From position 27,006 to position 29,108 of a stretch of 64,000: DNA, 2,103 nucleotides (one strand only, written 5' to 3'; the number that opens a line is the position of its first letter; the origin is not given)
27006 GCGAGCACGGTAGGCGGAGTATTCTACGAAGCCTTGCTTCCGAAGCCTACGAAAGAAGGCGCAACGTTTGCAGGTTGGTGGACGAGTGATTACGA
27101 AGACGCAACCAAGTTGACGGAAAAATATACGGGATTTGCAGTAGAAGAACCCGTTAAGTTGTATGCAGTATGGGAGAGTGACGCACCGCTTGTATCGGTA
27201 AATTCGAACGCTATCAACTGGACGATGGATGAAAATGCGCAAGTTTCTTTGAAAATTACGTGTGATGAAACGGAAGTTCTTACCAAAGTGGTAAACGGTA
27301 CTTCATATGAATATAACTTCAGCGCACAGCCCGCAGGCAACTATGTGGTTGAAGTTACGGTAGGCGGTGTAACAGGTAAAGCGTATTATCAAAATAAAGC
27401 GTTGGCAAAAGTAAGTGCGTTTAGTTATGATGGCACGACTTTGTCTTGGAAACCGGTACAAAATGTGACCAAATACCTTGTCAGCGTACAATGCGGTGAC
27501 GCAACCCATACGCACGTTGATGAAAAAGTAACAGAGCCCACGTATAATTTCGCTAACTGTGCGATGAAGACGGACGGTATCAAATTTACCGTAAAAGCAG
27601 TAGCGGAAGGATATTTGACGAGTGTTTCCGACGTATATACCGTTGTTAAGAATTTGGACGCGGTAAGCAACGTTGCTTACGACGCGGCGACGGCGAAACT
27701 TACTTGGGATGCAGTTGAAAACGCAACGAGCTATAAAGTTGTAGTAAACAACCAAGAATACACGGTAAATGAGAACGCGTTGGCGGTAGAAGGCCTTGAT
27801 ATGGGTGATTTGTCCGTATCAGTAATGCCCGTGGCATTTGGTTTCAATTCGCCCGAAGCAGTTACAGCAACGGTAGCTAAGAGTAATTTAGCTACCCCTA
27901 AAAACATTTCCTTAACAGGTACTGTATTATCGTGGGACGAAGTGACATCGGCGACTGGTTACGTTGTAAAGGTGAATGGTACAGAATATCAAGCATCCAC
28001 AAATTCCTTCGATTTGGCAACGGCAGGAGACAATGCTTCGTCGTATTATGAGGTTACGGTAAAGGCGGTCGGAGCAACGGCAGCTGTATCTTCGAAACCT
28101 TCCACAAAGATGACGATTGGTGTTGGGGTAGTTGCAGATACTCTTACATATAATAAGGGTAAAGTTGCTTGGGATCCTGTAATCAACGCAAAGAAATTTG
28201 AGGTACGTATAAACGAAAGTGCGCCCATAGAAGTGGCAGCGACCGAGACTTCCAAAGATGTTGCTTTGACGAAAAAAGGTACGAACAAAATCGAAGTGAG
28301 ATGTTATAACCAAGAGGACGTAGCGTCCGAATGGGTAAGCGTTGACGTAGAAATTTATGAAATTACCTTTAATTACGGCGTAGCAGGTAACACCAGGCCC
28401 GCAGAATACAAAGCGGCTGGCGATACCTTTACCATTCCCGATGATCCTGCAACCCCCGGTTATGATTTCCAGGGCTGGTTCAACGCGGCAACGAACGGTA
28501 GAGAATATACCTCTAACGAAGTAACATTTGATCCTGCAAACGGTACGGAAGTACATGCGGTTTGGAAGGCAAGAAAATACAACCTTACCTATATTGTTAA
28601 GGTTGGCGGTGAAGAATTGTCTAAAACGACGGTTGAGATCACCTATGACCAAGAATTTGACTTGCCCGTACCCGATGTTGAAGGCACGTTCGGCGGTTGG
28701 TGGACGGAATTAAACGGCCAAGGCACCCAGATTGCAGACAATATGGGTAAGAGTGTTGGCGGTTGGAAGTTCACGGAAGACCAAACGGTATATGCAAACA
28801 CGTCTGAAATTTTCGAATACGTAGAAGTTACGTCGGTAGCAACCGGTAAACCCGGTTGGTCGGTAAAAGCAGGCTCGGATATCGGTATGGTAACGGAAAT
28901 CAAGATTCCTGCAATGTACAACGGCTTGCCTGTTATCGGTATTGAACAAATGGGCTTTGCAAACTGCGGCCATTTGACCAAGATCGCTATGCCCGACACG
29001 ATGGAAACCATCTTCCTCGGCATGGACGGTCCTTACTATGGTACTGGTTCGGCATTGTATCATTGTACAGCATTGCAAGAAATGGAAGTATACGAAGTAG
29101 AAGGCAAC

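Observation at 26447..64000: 37-kb co-oriented block of six consecutive lipobox proteins dominated by giant BspA-type LRR arrays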

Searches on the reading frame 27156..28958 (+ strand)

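Call 60: search_protein_families(library=pfam, max_evalue=1, proteins=[window:27156-28958:+])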
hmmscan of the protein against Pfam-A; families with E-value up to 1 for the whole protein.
window:27156-28958:+ (601 aa): 5 families
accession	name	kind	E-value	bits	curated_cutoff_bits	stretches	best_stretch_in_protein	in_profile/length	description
PF09479.16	Flg_new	-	8.2e-08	32.7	27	2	401-456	1-53/65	Listeria-Bacteroides repeat domain (List_Bact_rpt)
PF18611.7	IL3Ra_N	-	0.0013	19.1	26.1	1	171-201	2-32/78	IL-3 receptor alpha chain N-terminal domain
PF22433.2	MtxA_IG-like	-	0.0077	16.5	26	1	177-207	11-41/83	Magnetotaxis protein MtxA, Immunoglobulin-like domain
PF22269.2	TagH_SH3-like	-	0.066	13.8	27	1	188-209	36-57/62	Teichoic acid transporter subunit TagH, SH3-like domain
PF10604.15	Polyketide_cyc2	-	0.53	11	27.4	0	39-69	62-93/142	Polyketide cyclase / dehydrase and lipid transport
